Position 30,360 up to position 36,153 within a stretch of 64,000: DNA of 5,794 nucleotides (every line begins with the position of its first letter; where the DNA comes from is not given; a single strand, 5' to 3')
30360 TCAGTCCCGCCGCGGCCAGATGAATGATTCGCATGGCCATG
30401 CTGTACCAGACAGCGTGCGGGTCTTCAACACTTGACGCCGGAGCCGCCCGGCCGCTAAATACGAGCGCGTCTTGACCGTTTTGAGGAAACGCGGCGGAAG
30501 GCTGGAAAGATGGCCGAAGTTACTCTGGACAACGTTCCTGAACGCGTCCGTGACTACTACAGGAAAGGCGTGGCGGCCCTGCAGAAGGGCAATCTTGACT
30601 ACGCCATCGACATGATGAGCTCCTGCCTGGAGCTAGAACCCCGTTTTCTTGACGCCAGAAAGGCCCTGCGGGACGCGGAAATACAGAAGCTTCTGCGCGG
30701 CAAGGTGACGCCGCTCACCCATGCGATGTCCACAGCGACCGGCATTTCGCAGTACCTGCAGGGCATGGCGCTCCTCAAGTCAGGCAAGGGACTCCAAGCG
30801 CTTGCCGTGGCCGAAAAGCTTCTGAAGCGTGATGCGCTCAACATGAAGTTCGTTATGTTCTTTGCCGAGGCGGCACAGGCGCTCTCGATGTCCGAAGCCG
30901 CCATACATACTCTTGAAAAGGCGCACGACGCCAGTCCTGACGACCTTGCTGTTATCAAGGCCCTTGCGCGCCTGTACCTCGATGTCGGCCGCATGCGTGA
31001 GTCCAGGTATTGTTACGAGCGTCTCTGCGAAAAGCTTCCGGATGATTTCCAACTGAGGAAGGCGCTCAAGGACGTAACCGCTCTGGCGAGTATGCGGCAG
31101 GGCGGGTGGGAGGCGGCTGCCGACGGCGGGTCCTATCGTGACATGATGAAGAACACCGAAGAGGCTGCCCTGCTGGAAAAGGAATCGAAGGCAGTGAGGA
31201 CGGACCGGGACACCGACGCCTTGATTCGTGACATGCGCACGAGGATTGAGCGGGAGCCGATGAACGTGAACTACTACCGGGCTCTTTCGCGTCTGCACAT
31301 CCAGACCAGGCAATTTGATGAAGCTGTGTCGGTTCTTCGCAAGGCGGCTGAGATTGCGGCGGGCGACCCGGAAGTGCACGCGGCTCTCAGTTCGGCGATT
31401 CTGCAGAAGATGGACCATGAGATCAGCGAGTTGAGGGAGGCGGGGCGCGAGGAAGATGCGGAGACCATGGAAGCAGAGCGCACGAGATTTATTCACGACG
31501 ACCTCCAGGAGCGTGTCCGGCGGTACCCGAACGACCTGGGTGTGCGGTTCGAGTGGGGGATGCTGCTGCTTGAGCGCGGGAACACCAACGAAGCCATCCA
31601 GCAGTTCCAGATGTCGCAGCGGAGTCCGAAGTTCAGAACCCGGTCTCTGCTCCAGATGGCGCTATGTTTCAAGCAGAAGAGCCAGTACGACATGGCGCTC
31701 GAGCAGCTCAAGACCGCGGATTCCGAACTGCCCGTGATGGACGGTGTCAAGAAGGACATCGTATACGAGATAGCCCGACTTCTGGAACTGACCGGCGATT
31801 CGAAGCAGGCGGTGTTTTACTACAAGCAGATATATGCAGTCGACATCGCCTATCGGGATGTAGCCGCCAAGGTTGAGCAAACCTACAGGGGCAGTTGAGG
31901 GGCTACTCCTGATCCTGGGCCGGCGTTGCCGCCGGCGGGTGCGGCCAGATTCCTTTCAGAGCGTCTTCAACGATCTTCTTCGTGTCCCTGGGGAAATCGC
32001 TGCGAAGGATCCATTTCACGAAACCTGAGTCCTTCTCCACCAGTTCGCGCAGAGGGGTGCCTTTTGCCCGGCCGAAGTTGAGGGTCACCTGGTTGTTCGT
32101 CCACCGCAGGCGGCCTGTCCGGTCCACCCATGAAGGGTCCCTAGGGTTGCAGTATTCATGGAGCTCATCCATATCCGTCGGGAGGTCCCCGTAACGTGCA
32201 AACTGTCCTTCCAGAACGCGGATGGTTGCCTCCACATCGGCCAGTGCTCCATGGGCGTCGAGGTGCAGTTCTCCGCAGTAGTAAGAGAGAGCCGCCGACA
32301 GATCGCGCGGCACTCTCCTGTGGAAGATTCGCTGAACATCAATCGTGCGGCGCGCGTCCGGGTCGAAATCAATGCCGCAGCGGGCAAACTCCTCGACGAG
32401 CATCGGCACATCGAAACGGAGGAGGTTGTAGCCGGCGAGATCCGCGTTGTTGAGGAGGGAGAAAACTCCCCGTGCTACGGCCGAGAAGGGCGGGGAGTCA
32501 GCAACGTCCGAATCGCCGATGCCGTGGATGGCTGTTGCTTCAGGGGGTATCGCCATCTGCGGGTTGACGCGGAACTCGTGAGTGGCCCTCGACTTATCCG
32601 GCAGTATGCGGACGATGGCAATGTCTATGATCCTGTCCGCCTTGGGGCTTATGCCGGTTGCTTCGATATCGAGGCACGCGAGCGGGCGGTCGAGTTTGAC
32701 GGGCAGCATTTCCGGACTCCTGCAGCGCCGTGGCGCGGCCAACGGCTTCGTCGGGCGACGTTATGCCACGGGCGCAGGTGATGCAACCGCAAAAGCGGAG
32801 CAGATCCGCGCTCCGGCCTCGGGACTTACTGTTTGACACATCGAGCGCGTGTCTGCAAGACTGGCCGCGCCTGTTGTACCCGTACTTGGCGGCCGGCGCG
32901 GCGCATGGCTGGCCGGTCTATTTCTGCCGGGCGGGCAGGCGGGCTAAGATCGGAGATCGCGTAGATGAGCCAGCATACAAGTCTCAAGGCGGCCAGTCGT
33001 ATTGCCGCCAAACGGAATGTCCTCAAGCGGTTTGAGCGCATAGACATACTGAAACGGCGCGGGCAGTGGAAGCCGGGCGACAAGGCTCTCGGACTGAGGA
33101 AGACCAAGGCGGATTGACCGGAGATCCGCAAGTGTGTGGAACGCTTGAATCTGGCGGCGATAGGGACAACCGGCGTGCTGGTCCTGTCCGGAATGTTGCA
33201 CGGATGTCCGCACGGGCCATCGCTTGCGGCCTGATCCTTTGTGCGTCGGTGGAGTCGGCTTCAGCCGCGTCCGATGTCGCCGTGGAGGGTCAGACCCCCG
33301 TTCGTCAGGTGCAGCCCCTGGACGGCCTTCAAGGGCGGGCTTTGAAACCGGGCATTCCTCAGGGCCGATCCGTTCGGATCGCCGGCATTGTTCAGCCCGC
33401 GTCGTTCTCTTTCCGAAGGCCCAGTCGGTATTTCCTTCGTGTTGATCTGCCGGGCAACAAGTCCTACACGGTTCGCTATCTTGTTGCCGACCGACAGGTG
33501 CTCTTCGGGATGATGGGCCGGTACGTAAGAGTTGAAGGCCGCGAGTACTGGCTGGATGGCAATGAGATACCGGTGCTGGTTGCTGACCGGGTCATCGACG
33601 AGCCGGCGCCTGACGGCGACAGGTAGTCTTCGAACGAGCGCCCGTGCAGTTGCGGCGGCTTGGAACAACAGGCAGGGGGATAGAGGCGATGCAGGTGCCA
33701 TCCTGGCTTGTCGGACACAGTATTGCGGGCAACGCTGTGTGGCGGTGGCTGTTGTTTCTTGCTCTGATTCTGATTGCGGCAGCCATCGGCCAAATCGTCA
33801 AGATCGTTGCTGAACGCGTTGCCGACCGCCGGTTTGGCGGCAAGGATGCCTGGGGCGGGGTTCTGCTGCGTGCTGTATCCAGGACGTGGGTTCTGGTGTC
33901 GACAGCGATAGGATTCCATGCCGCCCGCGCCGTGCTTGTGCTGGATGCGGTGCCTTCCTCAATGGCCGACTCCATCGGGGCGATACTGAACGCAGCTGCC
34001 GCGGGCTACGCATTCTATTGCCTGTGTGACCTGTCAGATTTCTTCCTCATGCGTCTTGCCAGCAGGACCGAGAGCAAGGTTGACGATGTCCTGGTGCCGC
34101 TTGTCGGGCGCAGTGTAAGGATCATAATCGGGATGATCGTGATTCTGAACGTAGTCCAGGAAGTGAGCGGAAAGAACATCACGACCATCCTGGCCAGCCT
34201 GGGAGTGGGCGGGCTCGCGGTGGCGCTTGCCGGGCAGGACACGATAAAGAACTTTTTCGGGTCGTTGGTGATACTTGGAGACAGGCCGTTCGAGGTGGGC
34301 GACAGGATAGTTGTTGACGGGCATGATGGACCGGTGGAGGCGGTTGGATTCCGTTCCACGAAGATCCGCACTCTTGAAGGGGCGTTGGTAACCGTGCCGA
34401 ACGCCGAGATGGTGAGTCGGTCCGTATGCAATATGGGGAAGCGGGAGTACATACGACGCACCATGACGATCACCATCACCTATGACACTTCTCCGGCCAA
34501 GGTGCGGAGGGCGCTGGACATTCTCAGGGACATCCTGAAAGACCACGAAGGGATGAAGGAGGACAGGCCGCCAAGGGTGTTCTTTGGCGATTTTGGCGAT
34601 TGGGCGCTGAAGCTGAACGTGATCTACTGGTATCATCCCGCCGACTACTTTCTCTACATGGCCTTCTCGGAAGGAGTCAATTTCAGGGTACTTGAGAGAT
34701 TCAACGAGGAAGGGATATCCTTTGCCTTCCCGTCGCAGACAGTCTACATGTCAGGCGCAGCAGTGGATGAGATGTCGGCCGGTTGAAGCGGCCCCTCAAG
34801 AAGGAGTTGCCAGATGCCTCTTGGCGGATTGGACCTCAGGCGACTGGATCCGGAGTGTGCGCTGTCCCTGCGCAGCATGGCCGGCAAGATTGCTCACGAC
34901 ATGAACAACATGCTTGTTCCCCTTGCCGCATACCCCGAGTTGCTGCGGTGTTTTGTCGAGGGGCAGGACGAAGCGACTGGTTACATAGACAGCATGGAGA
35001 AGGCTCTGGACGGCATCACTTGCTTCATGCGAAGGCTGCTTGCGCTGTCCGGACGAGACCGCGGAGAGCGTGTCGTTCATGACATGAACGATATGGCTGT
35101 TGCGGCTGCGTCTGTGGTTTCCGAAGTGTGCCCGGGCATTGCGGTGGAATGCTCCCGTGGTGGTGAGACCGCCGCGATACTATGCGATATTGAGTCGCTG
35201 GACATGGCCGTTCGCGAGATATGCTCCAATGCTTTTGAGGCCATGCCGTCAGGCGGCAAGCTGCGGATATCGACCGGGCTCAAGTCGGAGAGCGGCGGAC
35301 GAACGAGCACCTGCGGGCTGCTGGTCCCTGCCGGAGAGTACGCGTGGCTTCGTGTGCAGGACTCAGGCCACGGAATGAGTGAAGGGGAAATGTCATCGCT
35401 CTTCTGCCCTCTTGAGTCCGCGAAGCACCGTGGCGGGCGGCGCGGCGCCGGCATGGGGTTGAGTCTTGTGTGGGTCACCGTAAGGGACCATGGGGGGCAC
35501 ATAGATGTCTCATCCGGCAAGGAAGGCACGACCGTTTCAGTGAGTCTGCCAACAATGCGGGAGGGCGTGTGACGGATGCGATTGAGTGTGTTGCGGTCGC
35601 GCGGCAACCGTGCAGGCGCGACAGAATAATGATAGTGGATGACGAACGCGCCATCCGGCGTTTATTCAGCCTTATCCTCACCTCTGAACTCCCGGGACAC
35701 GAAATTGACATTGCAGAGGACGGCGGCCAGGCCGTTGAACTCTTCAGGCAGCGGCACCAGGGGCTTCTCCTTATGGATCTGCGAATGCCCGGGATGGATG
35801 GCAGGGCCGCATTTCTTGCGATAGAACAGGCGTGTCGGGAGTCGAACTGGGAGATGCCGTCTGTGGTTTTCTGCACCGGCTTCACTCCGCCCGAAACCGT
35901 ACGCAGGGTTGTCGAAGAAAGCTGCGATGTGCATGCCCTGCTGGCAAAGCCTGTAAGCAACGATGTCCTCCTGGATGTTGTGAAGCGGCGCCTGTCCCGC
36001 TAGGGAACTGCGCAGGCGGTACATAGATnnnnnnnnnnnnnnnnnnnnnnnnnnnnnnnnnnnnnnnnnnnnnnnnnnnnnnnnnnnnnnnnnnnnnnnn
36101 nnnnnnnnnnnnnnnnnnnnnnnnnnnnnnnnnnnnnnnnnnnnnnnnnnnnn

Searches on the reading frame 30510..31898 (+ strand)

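Call 42: search_protein_families(library=pfam, proteins=[window:30510-31898:+], max_evalue=0.001)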
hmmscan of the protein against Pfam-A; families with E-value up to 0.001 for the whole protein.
window:30510-31898:+ (462 aa): 20 families
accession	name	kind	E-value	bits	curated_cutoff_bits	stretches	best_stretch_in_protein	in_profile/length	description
PF14559.12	TPR_19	-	1.1e-17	64.6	25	2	129-185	8-64/68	Tetratricopeptide repeat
PF07719.23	TPR_2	-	2.7e-16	58.7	27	0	254-283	2-31/34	Tetratricopeptide repeat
PF13428.12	TPR_14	-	9.9e-15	54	23.5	1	254-293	2-41/44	Tetratricopeptide repeat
PF13181.12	TPR_8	-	2.9e-13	49.3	25.7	0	258-284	6-32/34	Tetratricopeptide repeat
PF13432.12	TPR_16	-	6.8e-11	42.8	32.7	0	82-145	1-64/65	Tetratricopeptide repeat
PF00515.34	TPR_1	-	2.2e-10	40.3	27.8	0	16-46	4-34/34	Tetratricopeptide repeat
PF23914.1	TPR_CcmH_CycH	-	2.4e-09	37.7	42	1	224-304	21-101/158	Cytochrome c-type biogenesis protein H TPR domain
PF14561.12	TPR_20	-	8.1e-09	36.1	25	0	330-366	9-45/90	Tetratricopeptide repeat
PF13424.12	TPR_12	-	2.2e-08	34.6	30.1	0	122-174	20-73/77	Tetratricopeptide repeat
PF13431.12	TPR_17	-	8.4e-08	32.3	24.4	0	337-364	7-34/34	Tetratricopeptide repeat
PF12895.13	ANAPC3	-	9.4e-07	29.5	27.2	0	97-171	8-81/82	Anaphase-promoting complex, cyclosome, subunit 3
PF23300.3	HEAT_Nup120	-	1.3e-06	28.8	29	0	260-301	33-75/170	Nucleoporin Nup120, HEAT repeats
PF13176.12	TPR_7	-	7.6e-06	26.1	27.9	0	258-285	4-31/36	Tetratricopeptide repeat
PF13174.12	TPR_6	-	6.9e-05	23.7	26.3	0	347-368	4-25/33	Tetratricopeptide repeat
PF13414.12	TPR_11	-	0.00012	22.1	26.8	0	268-293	9-34/42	TPR repeat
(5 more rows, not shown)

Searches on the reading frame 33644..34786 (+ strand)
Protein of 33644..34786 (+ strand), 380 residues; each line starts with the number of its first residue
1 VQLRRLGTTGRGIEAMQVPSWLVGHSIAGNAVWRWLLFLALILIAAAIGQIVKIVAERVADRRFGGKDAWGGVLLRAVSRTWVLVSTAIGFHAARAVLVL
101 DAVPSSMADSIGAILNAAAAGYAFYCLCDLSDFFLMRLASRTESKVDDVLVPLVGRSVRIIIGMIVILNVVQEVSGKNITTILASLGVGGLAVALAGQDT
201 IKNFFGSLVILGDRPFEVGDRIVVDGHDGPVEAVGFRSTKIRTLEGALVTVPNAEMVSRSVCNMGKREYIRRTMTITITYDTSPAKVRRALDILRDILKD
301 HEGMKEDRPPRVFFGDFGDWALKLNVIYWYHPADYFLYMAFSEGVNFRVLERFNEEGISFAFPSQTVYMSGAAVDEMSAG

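Call 42: search_protein_families(library=pfam, proteins=[window:33644-34786:+], max_evalue=0.001)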
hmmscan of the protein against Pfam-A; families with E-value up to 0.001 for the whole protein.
window:33644-34786:+ (380 aa): 3 families
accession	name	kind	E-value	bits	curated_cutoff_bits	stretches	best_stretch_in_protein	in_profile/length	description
PF00924.24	MS_channel_2nd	-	1.8e-21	76.4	20.2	1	199-264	1-66/68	Mechanosensitive ion channel, beta-domain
PF21082.3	MS_channel_3rd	-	7.2e-16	58.8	21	1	273-360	2-88/88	Mechanosensitive ion channel MscS, C-terminal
PF21088.3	MS_channel_1st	-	0.00078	19.8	23.1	1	159-198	4-42/42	Mechanosensitive ion channel, transmembrane helices 2/3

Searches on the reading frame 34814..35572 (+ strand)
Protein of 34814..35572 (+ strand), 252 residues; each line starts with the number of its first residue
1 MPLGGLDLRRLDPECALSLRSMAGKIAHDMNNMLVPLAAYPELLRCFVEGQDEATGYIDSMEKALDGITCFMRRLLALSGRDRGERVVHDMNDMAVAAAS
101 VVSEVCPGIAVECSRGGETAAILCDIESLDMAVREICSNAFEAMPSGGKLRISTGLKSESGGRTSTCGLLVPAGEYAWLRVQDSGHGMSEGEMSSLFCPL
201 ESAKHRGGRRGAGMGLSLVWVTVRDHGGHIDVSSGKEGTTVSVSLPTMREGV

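Call 42: search_protein_families(library=pfam, proteins=[window:34814-35572:+], max_evalue=0.001)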
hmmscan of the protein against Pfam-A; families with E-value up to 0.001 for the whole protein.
window:34814-35572:+ (252 aa): 1 family
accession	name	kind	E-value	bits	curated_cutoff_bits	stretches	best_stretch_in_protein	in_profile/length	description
PF02518.31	HATPase_c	-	5e-16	59.5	26.4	1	125-247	2-109/111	Histidine kinase-, DNA gyrase B-, and HSP90-like ATPase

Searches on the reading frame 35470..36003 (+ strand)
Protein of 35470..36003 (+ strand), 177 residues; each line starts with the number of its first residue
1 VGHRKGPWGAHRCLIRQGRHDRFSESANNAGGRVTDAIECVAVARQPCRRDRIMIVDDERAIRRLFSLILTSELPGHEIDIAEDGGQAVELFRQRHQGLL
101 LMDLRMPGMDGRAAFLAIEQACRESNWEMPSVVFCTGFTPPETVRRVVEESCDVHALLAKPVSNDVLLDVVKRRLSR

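Call 42: search_protein_families(library=pfam, proteins=[window:35470-36003:+], max_evalue=0.001)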
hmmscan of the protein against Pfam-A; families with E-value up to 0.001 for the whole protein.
window:35470-36003:+ (177 aa): 1 family
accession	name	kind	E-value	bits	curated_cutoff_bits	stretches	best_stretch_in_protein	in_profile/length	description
PF00072.30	Response_reg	-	3.8e-17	62.9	30.2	1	53-171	1-110/111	Response regulator receiver domain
